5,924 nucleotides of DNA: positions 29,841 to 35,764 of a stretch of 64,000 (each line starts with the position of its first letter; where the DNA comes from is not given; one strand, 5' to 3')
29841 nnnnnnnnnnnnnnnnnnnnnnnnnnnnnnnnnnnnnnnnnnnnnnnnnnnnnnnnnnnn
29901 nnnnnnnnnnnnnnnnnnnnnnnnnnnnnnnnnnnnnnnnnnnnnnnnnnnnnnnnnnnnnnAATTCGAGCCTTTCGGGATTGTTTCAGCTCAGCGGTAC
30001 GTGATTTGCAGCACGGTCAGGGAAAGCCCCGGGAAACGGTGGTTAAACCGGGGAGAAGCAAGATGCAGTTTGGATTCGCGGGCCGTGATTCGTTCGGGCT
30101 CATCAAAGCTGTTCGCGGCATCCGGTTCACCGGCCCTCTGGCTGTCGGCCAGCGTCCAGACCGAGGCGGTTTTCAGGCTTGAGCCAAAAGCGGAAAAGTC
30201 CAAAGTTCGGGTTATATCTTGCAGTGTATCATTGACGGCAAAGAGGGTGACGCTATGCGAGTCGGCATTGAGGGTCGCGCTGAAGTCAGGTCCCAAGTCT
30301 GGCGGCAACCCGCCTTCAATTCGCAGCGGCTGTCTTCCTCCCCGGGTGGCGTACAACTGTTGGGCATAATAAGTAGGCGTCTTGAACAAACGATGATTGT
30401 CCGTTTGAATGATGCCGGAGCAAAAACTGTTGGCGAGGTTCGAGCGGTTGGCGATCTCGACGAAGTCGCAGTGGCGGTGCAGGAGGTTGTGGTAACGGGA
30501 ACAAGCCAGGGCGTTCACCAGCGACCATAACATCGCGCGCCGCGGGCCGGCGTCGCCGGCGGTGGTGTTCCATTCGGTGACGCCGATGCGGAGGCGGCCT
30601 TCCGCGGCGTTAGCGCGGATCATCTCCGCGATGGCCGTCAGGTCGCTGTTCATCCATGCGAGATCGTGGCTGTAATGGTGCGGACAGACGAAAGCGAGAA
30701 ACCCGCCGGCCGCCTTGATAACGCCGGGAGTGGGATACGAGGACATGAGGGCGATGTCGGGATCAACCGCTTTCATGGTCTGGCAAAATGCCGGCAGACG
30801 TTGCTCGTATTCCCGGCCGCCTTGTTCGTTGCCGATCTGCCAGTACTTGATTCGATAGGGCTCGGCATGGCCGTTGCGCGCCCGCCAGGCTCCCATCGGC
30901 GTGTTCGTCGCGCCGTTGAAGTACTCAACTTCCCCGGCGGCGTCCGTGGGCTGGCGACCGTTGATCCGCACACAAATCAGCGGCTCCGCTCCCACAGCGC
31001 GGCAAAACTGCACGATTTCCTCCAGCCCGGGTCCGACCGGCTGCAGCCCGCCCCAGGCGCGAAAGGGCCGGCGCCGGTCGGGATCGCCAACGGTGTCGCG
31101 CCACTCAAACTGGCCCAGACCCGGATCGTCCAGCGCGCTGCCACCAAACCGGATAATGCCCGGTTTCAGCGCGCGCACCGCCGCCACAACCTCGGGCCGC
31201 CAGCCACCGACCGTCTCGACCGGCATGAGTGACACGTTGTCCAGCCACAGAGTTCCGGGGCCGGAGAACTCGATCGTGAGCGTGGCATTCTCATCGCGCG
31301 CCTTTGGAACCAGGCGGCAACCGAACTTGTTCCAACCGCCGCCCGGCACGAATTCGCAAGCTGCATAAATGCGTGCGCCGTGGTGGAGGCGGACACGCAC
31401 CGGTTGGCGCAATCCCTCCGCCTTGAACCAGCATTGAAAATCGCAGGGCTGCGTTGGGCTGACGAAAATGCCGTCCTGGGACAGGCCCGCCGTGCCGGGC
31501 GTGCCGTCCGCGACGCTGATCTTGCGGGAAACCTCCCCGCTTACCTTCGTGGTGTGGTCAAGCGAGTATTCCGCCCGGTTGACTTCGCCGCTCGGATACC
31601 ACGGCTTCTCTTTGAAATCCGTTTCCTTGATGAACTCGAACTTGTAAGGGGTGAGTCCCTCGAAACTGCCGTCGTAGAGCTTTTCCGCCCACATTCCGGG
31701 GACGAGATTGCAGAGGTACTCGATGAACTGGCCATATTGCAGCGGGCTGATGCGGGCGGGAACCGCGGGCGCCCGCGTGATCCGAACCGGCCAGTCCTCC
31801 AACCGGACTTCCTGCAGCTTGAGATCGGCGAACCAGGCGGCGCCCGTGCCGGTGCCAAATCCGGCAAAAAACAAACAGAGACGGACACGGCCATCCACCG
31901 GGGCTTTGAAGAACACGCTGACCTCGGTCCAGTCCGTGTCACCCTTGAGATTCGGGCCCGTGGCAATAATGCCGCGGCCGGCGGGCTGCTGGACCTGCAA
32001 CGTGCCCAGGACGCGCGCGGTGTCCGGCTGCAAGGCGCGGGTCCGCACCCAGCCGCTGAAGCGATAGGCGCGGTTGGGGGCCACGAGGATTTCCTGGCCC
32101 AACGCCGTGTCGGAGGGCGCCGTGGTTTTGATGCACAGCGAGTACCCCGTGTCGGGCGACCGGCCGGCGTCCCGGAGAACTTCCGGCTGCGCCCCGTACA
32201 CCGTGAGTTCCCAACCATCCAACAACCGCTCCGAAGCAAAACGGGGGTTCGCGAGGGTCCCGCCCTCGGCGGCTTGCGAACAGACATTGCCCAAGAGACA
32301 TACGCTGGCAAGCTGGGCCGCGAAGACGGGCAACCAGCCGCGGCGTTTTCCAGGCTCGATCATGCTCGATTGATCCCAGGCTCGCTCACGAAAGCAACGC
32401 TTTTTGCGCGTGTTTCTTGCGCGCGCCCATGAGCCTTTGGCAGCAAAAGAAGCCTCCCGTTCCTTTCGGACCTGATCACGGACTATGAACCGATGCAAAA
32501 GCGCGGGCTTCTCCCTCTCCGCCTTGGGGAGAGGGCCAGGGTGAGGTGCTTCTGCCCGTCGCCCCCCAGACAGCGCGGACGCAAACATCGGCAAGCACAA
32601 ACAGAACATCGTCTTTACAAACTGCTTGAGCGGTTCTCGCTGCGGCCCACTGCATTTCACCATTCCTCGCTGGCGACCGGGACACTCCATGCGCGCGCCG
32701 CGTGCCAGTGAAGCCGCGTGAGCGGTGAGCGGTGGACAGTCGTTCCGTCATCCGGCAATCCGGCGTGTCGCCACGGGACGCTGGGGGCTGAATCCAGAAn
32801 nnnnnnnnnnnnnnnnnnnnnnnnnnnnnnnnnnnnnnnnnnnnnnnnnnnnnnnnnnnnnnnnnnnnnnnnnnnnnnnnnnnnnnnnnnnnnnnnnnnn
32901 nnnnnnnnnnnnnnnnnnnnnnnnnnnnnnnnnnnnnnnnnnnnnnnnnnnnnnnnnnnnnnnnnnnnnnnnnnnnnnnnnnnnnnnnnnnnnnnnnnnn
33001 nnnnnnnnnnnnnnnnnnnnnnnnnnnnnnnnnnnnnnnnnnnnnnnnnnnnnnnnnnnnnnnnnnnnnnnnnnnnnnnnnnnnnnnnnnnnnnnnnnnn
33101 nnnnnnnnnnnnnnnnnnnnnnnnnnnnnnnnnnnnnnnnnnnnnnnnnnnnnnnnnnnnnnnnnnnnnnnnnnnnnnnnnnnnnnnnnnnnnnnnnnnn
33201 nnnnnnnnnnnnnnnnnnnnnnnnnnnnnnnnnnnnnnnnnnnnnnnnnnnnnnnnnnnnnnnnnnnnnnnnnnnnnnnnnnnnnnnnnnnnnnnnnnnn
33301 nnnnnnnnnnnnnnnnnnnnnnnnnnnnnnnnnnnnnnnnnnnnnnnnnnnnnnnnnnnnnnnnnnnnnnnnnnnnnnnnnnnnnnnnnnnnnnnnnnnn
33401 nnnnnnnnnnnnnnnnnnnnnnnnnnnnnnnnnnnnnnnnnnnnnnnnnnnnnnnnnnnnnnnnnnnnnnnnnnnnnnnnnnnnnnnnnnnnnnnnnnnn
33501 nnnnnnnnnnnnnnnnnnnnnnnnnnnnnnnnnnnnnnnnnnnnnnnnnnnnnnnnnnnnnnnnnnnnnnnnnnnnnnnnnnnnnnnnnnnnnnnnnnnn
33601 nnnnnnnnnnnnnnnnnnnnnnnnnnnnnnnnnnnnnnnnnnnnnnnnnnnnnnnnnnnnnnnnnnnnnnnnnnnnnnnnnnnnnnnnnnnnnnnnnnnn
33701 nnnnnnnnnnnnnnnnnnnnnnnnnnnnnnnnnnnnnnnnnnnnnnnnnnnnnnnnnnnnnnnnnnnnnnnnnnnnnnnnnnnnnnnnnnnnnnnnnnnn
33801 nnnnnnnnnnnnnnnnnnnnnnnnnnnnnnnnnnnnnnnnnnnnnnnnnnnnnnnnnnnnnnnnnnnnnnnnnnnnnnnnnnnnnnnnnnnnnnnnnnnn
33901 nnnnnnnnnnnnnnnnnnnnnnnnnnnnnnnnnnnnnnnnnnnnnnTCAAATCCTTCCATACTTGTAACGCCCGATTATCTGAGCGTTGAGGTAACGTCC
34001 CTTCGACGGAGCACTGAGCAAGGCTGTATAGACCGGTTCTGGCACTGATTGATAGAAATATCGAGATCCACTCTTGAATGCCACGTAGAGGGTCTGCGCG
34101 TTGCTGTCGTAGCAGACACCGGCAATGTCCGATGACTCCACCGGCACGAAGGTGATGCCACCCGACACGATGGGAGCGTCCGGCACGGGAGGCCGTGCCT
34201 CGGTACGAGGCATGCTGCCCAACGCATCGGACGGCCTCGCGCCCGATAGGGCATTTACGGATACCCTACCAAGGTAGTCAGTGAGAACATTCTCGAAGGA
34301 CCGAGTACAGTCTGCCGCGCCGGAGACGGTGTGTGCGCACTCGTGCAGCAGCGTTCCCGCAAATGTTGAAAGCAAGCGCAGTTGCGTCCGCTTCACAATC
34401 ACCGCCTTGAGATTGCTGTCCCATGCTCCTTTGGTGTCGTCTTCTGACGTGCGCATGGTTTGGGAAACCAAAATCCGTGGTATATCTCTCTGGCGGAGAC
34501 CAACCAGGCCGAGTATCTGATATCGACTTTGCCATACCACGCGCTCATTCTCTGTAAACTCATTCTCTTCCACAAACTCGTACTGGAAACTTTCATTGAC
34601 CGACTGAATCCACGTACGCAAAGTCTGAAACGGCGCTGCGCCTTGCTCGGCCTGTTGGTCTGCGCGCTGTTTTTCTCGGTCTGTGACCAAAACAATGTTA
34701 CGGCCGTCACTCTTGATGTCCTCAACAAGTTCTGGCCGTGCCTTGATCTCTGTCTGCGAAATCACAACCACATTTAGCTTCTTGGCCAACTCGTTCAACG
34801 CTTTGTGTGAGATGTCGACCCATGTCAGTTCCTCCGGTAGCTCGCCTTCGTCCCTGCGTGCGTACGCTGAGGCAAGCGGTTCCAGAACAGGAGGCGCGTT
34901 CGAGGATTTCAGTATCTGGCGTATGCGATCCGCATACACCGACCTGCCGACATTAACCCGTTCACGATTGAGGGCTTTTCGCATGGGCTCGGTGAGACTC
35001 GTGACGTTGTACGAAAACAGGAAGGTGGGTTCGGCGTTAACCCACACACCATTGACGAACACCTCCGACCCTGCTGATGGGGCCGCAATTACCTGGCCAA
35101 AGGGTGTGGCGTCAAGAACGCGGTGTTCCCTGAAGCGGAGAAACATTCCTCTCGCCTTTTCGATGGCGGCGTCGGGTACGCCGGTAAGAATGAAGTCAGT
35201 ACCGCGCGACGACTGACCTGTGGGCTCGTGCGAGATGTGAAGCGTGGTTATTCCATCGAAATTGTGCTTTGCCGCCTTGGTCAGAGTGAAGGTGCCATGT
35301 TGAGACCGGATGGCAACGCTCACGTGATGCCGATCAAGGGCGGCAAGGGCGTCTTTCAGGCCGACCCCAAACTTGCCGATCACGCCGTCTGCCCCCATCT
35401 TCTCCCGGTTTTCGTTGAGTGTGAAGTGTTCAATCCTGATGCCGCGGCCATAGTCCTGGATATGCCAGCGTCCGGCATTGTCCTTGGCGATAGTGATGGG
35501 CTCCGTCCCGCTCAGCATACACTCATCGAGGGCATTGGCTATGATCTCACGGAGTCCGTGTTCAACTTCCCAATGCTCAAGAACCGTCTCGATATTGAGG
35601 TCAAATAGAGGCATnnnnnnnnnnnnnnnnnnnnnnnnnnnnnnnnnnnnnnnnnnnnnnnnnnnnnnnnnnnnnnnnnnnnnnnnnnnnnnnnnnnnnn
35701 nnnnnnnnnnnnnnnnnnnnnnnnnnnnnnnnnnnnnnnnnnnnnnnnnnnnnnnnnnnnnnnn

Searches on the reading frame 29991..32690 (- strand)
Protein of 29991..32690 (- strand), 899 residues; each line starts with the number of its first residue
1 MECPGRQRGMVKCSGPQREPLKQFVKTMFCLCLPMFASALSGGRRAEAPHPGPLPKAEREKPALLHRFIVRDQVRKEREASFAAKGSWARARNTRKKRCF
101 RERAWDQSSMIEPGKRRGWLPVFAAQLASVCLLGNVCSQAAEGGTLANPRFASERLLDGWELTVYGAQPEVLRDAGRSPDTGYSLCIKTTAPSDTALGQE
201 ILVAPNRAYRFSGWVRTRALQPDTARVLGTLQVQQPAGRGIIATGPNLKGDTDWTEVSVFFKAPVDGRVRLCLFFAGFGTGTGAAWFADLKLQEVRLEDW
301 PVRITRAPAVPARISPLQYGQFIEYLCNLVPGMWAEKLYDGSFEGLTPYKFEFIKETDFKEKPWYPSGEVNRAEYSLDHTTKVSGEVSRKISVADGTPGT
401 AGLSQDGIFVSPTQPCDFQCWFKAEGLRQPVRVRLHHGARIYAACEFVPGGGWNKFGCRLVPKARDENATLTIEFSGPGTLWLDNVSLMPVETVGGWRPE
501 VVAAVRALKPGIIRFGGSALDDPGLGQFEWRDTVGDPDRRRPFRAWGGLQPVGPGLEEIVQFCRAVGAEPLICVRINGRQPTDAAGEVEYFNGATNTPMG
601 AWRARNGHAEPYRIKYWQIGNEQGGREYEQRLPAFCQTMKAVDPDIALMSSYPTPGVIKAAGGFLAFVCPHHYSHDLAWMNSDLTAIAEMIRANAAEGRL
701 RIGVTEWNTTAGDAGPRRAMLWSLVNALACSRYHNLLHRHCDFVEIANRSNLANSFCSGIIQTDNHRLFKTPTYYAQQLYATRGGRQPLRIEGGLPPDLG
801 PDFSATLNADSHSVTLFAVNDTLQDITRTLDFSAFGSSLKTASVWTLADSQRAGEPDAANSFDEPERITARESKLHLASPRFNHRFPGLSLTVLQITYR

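Call 70: search_protein_families(library=pfam, proteins=[window:29991-32690:-], max_evalue=0.001)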
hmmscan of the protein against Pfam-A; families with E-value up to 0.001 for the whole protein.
window:29991-32690:- (899 aa): 3 families
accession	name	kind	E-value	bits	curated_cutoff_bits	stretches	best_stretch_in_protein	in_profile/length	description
PF06964.18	Alpha-L-AF_C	-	3.9e-17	63.4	27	1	706-890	2-165/165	Alpha-L-arabinofuranosidase C-terminal domain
PF22848.2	ASD1_dom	-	5.6e-11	42.9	22.2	1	508-573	6-74/239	Alpha-L-arabinofuranosidase 1 domain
PF02018.23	CBM_4_9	-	6.9e-07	30.1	25.9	0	179-266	33-120/136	Carbohydrate binding domain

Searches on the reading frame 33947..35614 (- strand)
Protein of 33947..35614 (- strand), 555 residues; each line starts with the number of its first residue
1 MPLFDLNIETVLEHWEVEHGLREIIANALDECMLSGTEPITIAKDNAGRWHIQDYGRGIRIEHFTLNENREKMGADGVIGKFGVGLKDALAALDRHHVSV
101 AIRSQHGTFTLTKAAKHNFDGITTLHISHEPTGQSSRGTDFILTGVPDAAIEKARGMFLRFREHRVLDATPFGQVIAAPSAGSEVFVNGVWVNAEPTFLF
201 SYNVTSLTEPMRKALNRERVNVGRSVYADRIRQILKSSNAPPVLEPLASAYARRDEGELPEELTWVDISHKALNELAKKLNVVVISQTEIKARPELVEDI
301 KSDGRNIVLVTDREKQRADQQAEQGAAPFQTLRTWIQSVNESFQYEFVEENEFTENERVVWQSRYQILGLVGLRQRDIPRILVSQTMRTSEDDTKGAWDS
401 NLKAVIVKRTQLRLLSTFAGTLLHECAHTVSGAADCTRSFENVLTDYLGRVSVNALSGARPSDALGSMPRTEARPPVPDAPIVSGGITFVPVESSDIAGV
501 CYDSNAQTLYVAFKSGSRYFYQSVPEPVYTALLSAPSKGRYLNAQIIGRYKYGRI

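Call 70: search_protein_families(library=pfam, proteins=[window:33947-35614:-], max_evalue=0.001)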
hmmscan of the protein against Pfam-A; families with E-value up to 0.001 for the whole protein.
window:33947-35614:- (555 aa): 2 families
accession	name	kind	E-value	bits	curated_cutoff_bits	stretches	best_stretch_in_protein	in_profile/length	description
PF13619.11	KTSC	-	3.5e-19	68.7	25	1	493-550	1-58/58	KTSC domain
PF02518.31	HATPase_c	-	0.00011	23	26.4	1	18-108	7-101/111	Histidine kinase-, DNA gyrase B-, and HSP90-like ATPase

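Call 88: search_protein_families(library=padloc, proteins=[window:33947-35614:-], max_evalue=0.001)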
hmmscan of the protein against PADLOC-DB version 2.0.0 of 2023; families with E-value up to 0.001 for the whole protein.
window:33947-35614:- (555 aa): 0 families
